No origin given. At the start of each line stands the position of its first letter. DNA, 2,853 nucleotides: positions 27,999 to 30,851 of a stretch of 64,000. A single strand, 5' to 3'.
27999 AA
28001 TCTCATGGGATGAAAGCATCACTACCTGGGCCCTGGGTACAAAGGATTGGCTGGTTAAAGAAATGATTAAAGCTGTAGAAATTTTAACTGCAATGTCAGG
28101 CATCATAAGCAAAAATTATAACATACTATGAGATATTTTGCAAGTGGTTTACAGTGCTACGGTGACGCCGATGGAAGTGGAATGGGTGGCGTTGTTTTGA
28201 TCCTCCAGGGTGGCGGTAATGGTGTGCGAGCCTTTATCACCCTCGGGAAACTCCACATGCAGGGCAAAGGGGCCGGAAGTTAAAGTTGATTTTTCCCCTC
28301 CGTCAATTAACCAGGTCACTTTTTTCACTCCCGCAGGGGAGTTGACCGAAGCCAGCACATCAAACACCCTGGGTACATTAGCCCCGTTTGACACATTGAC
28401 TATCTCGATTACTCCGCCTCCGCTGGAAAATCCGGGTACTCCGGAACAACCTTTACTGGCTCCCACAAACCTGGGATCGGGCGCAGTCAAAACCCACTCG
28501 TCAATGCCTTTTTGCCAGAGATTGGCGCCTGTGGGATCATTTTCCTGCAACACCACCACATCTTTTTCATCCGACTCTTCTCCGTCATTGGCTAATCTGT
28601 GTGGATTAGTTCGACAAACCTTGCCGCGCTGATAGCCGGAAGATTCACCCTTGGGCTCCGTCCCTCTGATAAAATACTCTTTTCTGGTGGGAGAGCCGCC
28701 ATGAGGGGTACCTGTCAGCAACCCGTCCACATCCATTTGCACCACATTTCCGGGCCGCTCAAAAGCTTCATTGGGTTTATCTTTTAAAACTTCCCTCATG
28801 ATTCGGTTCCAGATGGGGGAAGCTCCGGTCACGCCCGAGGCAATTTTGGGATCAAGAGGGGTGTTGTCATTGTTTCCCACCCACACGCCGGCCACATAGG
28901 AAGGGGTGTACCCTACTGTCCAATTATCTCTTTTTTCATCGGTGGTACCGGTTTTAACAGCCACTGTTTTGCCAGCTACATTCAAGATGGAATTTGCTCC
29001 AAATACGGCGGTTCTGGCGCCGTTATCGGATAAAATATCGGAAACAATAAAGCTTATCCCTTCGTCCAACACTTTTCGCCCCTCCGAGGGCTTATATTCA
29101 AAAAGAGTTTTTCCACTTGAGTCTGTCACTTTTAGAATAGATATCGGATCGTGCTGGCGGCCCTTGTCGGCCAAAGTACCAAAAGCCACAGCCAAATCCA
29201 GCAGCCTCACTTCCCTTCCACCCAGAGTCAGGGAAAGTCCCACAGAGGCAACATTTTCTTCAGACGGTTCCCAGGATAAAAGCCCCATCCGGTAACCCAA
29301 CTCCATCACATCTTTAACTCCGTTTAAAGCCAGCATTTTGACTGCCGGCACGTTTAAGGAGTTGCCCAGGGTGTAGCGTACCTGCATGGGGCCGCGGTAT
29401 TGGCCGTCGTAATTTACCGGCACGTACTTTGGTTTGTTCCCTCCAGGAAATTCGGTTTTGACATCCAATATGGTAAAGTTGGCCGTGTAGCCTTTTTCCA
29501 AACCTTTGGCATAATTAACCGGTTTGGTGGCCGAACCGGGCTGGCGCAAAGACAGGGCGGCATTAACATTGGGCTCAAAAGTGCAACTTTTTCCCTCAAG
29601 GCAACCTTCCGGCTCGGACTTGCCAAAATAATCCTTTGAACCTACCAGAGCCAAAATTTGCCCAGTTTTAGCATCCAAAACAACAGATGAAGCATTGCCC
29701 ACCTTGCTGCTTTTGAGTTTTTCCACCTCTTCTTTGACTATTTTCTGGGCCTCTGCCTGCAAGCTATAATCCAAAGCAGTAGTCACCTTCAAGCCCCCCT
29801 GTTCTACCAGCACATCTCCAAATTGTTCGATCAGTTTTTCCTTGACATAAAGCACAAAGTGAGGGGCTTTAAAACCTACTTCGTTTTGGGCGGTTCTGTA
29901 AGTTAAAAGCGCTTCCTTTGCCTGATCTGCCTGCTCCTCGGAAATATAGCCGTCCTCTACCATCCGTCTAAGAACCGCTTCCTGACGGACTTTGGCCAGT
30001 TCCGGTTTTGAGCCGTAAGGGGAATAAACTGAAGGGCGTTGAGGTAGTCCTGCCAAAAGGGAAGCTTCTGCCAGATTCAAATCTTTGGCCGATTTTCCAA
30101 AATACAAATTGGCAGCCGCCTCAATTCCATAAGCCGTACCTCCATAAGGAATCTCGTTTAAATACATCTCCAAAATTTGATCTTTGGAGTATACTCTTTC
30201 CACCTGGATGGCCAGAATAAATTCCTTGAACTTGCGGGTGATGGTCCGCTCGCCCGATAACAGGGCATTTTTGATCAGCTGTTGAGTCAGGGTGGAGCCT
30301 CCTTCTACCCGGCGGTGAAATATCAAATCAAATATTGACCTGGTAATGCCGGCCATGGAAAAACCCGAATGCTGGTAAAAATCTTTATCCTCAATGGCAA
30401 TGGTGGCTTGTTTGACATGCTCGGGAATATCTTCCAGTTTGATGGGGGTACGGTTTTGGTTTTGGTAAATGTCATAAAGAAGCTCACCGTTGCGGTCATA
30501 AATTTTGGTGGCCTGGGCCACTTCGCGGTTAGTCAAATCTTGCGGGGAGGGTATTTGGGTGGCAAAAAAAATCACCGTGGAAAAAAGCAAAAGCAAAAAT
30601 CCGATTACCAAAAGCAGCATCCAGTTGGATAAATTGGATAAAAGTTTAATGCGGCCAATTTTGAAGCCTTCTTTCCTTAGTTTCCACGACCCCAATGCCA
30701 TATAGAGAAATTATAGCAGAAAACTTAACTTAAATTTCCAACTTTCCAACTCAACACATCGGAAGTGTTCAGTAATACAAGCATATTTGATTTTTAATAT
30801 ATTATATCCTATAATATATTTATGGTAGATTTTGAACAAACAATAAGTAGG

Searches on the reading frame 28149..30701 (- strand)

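Call 16: search_protein_families(library=pfam, proteins=[window:28149-30701:-], max_evalue=0.01)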
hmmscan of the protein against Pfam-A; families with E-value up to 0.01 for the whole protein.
window:28149-30701:- (850 aa): 3 families
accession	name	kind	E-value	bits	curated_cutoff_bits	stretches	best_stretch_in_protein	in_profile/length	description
PF00912.28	Transgly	-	4.2e-64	215.7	27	1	72-247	2-177/178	Transglycosylase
PF00905.27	Transpeptidase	-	9.1e-16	58.4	22.1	1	339-634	3-297/299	Penicillin binding protein transpeptidase domain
PF17957.7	Big_7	-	2.6e-08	34.8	24.1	1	765-830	3-70/70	Bacterial Ig domain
